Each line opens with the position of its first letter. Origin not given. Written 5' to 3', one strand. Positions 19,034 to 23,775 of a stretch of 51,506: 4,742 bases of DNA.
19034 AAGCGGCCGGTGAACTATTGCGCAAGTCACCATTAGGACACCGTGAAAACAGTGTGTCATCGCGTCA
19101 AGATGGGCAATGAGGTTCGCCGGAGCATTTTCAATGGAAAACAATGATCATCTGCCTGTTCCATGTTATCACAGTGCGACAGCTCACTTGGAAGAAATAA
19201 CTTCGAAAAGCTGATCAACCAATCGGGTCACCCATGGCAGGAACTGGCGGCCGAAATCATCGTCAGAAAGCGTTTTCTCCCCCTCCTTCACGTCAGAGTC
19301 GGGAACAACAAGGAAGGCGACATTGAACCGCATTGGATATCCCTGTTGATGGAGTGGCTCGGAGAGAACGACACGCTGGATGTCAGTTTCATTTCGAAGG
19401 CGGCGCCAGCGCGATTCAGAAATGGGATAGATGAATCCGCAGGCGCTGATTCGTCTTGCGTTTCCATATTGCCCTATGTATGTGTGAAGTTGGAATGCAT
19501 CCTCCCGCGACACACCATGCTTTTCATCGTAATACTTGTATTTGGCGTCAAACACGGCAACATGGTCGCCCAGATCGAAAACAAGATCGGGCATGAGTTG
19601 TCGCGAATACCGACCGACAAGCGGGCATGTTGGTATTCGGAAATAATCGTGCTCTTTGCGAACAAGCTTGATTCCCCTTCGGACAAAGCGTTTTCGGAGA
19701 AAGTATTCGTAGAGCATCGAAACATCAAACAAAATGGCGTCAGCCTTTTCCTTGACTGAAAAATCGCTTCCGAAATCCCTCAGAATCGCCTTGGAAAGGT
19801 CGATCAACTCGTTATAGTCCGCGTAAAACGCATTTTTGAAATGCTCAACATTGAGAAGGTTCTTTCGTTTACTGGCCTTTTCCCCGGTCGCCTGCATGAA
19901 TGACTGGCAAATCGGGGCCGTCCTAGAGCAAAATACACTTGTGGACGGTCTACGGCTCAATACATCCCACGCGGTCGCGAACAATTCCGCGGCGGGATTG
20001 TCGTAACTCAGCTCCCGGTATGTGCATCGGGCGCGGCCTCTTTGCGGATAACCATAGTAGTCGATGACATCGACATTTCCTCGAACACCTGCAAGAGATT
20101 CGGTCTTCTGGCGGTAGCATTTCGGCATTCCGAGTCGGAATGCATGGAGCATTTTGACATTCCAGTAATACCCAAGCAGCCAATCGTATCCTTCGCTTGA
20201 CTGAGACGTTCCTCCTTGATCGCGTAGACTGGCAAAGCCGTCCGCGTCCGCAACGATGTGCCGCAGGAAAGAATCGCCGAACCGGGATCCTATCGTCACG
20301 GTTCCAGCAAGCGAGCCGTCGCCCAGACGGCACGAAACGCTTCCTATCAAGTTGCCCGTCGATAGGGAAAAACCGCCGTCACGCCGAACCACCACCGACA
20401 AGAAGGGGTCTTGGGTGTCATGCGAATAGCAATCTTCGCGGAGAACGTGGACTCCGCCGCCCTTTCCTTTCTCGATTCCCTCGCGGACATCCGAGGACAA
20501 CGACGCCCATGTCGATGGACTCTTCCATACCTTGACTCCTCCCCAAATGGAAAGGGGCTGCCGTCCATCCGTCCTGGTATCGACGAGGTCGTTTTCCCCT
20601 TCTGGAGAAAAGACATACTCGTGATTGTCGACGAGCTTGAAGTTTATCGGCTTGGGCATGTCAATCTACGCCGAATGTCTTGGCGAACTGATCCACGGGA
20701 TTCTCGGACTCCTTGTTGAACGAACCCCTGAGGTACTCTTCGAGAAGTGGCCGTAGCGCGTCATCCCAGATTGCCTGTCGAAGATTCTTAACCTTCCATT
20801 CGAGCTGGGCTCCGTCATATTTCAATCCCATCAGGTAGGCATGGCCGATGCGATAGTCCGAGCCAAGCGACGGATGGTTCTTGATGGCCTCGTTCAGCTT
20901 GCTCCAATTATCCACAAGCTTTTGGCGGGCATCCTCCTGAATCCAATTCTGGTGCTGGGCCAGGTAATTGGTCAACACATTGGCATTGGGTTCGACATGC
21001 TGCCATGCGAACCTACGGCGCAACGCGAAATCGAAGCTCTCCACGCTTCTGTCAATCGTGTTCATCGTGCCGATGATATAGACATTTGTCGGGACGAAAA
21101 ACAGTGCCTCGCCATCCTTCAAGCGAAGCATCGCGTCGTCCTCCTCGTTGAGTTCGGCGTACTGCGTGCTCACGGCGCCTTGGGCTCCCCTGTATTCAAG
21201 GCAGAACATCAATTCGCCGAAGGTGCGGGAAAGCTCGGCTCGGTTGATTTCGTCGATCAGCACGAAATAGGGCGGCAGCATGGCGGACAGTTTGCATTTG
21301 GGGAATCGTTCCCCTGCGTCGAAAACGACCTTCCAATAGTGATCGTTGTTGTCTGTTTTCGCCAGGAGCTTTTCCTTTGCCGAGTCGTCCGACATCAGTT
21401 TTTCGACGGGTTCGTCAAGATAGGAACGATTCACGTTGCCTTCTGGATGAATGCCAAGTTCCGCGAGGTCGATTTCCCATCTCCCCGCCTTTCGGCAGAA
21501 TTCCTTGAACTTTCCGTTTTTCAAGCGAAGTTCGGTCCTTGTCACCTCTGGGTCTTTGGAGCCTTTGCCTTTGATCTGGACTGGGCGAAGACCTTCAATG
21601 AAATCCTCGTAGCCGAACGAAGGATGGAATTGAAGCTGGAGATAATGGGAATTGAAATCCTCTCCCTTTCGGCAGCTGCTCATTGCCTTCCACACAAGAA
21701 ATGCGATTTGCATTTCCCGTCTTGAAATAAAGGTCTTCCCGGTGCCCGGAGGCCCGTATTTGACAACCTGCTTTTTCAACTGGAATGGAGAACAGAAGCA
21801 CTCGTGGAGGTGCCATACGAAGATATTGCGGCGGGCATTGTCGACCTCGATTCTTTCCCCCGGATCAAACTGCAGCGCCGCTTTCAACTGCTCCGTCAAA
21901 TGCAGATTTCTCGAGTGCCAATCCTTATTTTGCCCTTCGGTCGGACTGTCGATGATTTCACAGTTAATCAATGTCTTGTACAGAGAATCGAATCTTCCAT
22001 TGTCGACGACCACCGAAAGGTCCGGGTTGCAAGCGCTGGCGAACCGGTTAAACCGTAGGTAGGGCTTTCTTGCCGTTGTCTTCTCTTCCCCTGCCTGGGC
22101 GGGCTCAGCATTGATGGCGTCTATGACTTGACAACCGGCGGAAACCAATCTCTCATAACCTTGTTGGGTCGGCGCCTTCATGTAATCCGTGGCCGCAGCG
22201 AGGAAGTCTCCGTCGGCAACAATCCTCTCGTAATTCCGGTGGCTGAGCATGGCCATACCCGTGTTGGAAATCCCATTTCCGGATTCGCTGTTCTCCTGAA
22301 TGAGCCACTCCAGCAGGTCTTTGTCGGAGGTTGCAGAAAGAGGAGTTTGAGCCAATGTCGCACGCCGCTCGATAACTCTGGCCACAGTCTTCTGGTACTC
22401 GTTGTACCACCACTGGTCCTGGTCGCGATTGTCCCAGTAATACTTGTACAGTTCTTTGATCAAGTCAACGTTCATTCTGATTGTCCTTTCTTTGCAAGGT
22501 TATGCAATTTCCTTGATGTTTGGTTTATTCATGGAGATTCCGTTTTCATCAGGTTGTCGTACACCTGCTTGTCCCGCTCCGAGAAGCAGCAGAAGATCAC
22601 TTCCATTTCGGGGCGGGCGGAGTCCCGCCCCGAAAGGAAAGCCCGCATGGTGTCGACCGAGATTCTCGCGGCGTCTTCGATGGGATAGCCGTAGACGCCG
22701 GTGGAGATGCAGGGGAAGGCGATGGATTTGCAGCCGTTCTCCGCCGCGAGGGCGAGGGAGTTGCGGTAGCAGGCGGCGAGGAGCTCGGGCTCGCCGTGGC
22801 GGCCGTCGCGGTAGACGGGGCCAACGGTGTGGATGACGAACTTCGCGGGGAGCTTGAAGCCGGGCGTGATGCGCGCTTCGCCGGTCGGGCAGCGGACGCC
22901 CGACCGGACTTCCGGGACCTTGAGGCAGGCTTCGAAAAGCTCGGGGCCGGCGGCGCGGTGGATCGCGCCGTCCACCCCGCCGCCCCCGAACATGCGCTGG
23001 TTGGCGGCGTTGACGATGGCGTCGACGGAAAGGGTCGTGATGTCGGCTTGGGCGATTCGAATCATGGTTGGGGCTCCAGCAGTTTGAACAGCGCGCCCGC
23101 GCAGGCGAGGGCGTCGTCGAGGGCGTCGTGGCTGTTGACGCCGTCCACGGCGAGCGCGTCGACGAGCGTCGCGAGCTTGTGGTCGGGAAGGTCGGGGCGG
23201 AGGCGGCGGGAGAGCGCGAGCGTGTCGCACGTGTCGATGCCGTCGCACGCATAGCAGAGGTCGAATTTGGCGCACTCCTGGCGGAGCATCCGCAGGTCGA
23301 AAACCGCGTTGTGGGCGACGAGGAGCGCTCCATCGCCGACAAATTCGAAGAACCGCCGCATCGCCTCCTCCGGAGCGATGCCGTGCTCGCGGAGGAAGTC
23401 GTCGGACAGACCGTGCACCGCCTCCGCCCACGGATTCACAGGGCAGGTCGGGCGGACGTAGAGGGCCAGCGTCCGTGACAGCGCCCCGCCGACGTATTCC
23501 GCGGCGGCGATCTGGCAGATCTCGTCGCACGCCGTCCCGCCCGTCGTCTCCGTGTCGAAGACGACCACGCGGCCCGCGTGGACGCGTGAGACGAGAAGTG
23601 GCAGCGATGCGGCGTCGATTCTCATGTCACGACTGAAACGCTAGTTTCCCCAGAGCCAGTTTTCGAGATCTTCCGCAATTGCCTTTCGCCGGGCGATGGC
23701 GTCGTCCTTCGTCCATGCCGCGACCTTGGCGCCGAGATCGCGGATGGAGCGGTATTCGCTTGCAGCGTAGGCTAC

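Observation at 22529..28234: Operon-like five-gene block (KAP NTPase, triple zinc-ribbon protein, N-extended GmrSD-like nuclease, DEDDh exonuclease, macrodomain) abutting McrBC: candidate undescribed defence system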

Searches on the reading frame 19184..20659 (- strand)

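Call 4: search_protein_families(library=pfam, proteins=[window:19184-20659:-], max_evalue=0.01)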
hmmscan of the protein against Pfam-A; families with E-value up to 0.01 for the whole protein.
window:19184-20659:- (491 aa): 1 family
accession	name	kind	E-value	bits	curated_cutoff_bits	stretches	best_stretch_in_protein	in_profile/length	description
PF10117.15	McrBC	-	6.1e-24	85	23.9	1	152-412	56-318/318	McrBC 5-methylcytosine restriction system component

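Call 5: search_protein_families(library=padloc, proteins=[window:19184-20659:-], max_evalue=0.01)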
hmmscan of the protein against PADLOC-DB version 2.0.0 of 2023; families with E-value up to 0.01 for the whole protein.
window:19184-20659:- (491 aa): 0 families

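Call 82: search_protein_families(library=ncbifam, proteins=[window:19184-20659:-], max_evalue=0.001)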
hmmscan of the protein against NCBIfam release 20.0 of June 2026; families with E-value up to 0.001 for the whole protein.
window:19184-20659:- (491 aa): 1 family
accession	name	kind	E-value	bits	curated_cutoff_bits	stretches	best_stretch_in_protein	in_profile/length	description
NF007277.0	PRK09736.1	equivalog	2.7e-06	26.7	338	1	161-374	42-263/353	5-methylcytosine-specific restriction endonuclease system specificity protein McrC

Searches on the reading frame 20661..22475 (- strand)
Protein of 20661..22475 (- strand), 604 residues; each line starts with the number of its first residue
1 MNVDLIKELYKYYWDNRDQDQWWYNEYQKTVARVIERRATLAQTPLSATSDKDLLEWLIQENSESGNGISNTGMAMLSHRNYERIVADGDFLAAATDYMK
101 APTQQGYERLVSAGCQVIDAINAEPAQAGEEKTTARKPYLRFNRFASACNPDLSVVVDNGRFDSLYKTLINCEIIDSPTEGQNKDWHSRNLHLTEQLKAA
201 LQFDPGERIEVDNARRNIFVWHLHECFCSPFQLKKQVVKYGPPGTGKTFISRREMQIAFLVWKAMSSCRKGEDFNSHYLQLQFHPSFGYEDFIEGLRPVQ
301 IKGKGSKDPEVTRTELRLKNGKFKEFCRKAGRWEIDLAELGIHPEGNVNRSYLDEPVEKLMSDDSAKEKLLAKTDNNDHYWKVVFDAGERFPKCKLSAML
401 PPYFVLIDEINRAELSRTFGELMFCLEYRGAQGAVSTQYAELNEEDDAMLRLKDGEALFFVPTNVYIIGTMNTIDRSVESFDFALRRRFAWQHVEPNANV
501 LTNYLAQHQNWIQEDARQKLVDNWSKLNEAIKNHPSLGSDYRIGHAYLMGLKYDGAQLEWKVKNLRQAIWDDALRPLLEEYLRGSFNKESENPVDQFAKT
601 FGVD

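Call 4: search_protein_families(library=pfam, proteins=[window:20661-22475:-], max_evalue=0.01)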
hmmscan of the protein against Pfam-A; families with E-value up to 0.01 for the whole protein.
window:20661-22475:- (604 aa): 1 family
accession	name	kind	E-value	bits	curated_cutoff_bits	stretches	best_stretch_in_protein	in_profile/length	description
PF07728.20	AAA_5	-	1.8e-11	44.6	22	1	360-489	32-139/139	AAA domain (dynein-related subfamily)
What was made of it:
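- Closest known: McrBC. Same: The neighbouring pair 19184-22475 has the AAA_5 GTPase and McrC nuclease domains (call 4).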

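Call 5: search_protein_families(library=padloc, proteins=[window:20661-22475:-], max_evalue=0.01)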
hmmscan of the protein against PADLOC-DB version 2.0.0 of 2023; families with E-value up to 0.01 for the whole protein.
window:20661-22475:- (604 aa): 3 families
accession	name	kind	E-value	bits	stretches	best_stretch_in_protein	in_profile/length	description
PDLC03448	REase_II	-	1.1e-10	38.3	1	399-551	623-773/857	Type II restriction enzyme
PDLC03547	REase_II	-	5.4e-10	36.5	1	403-496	348-445/585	Type II restriction enzyme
PDLC04140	mad8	-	0.0051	14.4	0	437-467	263-294/314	mads_8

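Call 82: search_protein_families(library=ncbifam, proteins=[window:20661-22475:-], max_evalue=0.001)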
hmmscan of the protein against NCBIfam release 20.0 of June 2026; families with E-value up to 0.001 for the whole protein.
window:20661-22475:- (604 aa): 1 family
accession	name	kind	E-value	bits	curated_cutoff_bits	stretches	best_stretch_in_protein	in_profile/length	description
NF008457.0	PRK11331.1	equivalog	2.7e-35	122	637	2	403-583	274-442/459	5-methylcytosine-specific restriction enzyme subunit McrB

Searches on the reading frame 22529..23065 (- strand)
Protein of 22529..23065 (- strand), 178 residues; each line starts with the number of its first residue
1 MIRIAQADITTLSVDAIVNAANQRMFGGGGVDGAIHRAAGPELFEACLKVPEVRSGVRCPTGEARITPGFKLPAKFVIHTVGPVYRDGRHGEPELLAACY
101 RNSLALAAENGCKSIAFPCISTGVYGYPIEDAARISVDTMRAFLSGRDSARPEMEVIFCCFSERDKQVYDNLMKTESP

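Call 4: search_protein_families(library=pfam, proteins=[window:22529-23065:-], max_evalue=0.01)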
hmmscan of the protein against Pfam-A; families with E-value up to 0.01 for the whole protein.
window:22529-23065:- (178 aa): 1 family
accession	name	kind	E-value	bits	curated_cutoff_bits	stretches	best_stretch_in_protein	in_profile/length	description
PF01661.27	Macro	-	5.4e-49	165.5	22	1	18-135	1-117/118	Macro domain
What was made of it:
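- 22529..23065 (-): YmdB-type macrodomain protein (178 aa). It is lineage-conserved and forms the other anchor of the hot spot. Pfam Macro 5.4e-49 (call 4).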

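Call 5: search_protein_families(library=padloc, proteins=[window:22529-23065:-], max_evalue=0.01)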
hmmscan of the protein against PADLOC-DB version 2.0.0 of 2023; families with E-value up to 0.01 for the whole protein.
window:22529-23065:- (178 aa): 0 families

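Call 82: search_protein_families(library=ncbifam, proteins=[window:22529-23065:-], max_evalue=0.001)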
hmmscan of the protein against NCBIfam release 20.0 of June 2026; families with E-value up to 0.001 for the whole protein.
window:22529-23065:- (178 aa): 11 families
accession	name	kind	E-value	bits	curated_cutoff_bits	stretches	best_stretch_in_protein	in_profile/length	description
NF001664.0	PRK00431.1-6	equivalog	2.7e-70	235.3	200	1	2-175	4-171/173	O-acetyl-ADP-ribose deacetylase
NF001661.0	PRK00431.1-2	equivalog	9e-65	217.9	291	1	2-175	3-173/179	O-acetyl-ADP-ribose deacetylase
NF001660.0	PRK00431.1-1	equivalog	1.9e-61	206.7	271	1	2-174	5-172/177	O-acetyl-ADP-ribose deacetylase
NF001663.0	PRK00431.1-4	equivalog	1.1e-55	188.4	285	1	2-176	9-178/180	ADP-ribose-binding protein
NF003163.0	PRK04143.1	equivalog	2.4e-51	174.7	272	1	2-176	85-263/265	protein-ADP-ribose hydrolase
NF009880.0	PRK13341.1-1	equivalog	5.1e-36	124.2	891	1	2-171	429-595/599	AAA family ATPase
NF001667.0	PRK00431.2-3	equivalog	3.9e-31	108.1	252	1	2-174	10-174/182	ADP-ribose-binding protein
NF001668.0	PRK00431.2-4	equivalog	2.2e-28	99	278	1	4-143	53-187/220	ADP-ribose-binding protein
NF001665.0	PRK00431.2-1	equivalog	9.4e-26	90.4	315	1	2-172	10-170/177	ADP-ribose-binding protein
NF001662.0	PRK00431.1-3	equivalog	1.2e-23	83.9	215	1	1-173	4-181/185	[protein ADP-ribosylglutamate] hydrolase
NF001666.0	PRK00431.2-2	equivalog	1.6e-15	57.4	246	1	2-144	3-138/164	ADP-ribose-binding protein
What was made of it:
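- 22529..23065 (-): It passes the NCBIfam equivalog NF001664, O-acetyl-ADP-ribose deacetylase, with 235 bits against a cut-off of 200 (call 82).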

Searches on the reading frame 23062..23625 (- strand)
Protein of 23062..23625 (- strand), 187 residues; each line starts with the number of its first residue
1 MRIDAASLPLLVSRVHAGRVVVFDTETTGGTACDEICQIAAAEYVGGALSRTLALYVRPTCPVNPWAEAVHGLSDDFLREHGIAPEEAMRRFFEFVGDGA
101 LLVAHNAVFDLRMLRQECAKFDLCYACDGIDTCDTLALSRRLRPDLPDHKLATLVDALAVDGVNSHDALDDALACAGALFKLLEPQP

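Call 4: search_protein_families(library=pfam, proteins=[window:23062-23625:-], max_evalue=0.01)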
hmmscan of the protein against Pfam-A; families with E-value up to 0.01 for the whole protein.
window:23062-23625:- (187 aa): 4 families
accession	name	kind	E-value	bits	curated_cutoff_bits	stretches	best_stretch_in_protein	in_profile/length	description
PF00929.31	RNase_T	-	1.4e-29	104.2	24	1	21-177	1-162/164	Exonuclease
PF16473.11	Rv2179c-like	-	3.3e-06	27.4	27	1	21-178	3-172/177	3'-5' exoribonuclease Rv2179c-like domain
PF21762.3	DEDDh_C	-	0.00039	21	27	1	100-178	108-184/188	DNA polymerase III subunit epsilon-like, C-terminal domain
PF01612.26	DNA_pol_A_exo1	-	0.0059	16.9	23.6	0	11-157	13-126/173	3'-5' exonuclease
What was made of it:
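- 23062..23625 (-): DEDDh 3'-5' exonuclease (187 aa). It is a lineage-conserved gene that anchors the hot spot and is not part of the recurrent trio. Pfam RNase_T 1.4e-29 (call 4).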

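Call 5: search_protein_families(library=padloc, proteins=[window:23062-23625:-], max_evalue=0.01)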
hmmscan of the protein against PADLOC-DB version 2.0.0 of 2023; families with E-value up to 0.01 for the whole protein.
window:23062-23625:- (187 aa): 5 families
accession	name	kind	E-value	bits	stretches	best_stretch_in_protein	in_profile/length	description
PDLC01247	DEDDh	-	3.6e-33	113.2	1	21-179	1-138/139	"CAS-I,CAS-II,CAS-III,CAS-IV,CAS-V,CAS-VI; associated"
PDLC05027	PDC-S48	-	1e-17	62.3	1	21-185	7-169/411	-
PDLC05028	PDC-S48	-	1.5e-09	35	1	21-185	21-182/512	-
PDLC03802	RTasHel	-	8e-09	32.9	1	4-174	385-509/675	DRT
PDLC00753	Effector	-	5.5e-05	21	1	48-183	35-176/184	Exonuclease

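Call 21: find_related_loci(query=A1, collection=genome_contigs, flank=10000)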
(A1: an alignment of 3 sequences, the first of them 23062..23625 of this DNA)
Query A1 (187 aa) in genome_contigs; peptide patterns used: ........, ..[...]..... (x = any residue, [..] = any of these).
78 stretches matched a pattern; 37 encode a relative of the query (tblastn E <= 1e-3); 37 distinct loci.
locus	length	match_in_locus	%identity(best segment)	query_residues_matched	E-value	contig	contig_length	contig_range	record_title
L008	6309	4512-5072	81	1-187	1e-101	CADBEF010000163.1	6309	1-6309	uncultured bacterium isolate RUG13889 genome assembly, contig: RUG13889_asm_163, whole genome shotgun sequence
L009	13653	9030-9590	79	1-187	5e-99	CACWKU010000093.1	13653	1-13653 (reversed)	uncultured bacterium isolate RUG10674 genome assembly, contig: RUG10674_asm_93, whole genome shotgun sequence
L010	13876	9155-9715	79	1-187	8e-99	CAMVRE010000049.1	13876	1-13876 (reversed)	MAG TPA_asm: uncultured Verrucomicrobia bacterium isolate SRR8387717_bin.9_metaWRAP_v1.3_MAG genome assembly, contig: ER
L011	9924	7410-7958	80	1-183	1e-96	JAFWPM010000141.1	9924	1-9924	MAG: Kiritimatiellae bacterium isolate RGIG5952 Sheep_Omasum-1__c464652, whole genome shotgun sequence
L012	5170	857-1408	78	1-184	4e-93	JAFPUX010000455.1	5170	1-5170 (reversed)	MAG: Kiritimatiellae bacterium isolate RGIG1497 Goat_Abomasum-2__c442493, whole genome shotgun sequence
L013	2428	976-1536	70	1-187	4e-88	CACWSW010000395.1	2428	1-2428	uncultured bacterium isolate RUG10884 genome assembly, contig: RUG10884_asm_395, whole genome shotgun sequence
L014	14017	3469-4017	70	1-183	4e-84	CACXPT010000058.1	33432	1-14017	uncultured bacterium isolate RUG11483 genome assembly, contig: RUG11483_asm_58, whole genome shotgun sequence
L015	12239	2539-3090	68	1-184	1e-80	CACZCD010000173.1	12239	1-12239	uncultured bacterium isolate RUG12478 genome assembly, contig: RUG12478_asm_173, whole genome shotgun sequence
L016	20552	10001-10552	63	1-184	5e-77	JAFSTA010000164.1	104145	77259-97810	MAG: Kiritimatiellae bacterium isolate RGIG3447 Goat_Rumen.Co__c1611112, whole genome shotgun sequence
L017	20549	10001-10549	60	1-183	4e-70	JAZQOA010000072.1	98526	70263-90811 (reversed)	MAG: Kiritimatiellia bacterium isolate T1900045243_TH20190013.MAGScoT_cleanbin_000096 SGB_5596_k141_905981, whole genome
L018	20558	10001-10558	58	1-186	2e-69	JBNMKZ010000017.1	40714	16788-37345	MAG: Verrucomicrobiota bacterium isolate CM_BacUBA_137.30 k141_210451_length_40714_cov_56.6562, whole genome shotgun seq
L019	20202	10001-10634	85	1-187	2e-67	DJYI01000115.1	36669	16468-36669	MAG TPA_asm: Verrucomicrobia bacterium UBA6982 UBA6982_contig_9943, whole genome shotgun sequence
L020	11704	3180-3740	59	1-187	7e-68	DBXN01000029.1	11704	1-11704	MAG TPA_asm: Verrucomicrobia bacterium UBA1211 UBA1211_contig_424278, whole genome shotgun sequence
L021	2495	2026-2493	61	1-156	1e-60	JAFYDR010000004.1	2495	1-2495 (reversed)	MAG: Kiritimatiellae bacterium isolate RGIG6996 Sheep_Rumen.Co__c96223, whole genome shotgun sequence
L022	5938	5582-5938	76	1-119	1e-55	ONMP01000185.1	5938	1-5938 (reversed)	uncultured actinobacterium isolate RUG440 genome assembly, contig: scaffold_11518, whole genome shotgun sequence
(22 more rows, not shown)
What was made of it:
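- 16 related genome loci hold the exonuclease at 58-85% identity (call 21).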

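Call 82: search_protein_families(library=ncbifam, proteins=[window:23062-23625:-], max_evalue=0.001)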
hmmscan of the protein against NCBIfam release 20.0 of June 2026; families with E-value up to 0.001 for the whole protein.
window:23062-23625:- (187 aa): 26 families (the best 25 are shown)
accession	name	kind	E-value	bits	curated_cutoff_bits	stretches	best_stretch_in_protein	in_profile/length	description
NF005907.0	PRK07883.1-5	equivalog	3.8e-28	98.2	454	1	20-184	30-193/584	DEDD exonuclease domain-containing protein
NF001688.0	PRK00448.1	equivalog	8.3e-25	86.6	873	1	18-184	423-586/1445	PolC-type DNA polymerase III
NF004963.0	PRK06309.1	equivalog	9.6e-25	87.6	245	1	20-175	4-155/232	DNA polymerase III subunit epsilon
NF005289.0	PRK06807.1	equivalog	1.9e-24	86.4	335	1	20-177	10-163/313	3'-5' exonuclease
NF005906.0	PRK07883.1-4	equivalog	2.1e-24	85.8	495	1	19-184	7-169/563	DEDD exonuclease domain-containing protein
NF005905.0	PRK07883.1-3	equivalog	3.4e-24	85.4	508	1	16-184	22-189/581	DEDD exonuclease domain-containing protein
NF005904.0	PRK07883.1-2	equivalog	5e-23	81.2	969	1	17-183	29-194/584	DEDD exonuclease domain-containing protein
TIGR01405.1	polC_Gram_pos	equivalog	9.5e-23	79.9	1043.45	1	20-182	191-350/1211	DNA polymerase III subunit alpha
NF004316.1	PRK05711.1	equivalog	7e-22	78.2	196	1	19-174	2-157/234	DNA polymerase III subunit epsilon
TIGR01406.1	dnaQ_proteo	equivalog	2e-19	70.2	222.7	1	19-173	1-159/231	DNA polymerase III subunit epsilon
NF005981.0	PRK08074.1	equivalog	7e-19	67.3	789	1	19-184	4-167/931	ATP-dependent DNA helicase DinG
TIGR00573.1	dnaq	subfamily_domain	7.2e-19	68.1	71.5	1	20-176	9-167/217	exonuclease, DNA polymerase III, epsilon subunit family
NF004719.0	PRK06063.1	equivalog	1e-18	67.3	389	1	21-184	19-178/331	DEDDh family exonuclease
NF005903.0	PRK07883.1-1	equivalog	2.5e-17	62.6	1038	1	19-184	41-211/642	DEDD exonuclease domain-containing protein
NF005927.0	PRK07942.1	subfamily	4.2e-17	62.6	186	1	16-177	5-171/232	DNA polymerase III subunit epsilon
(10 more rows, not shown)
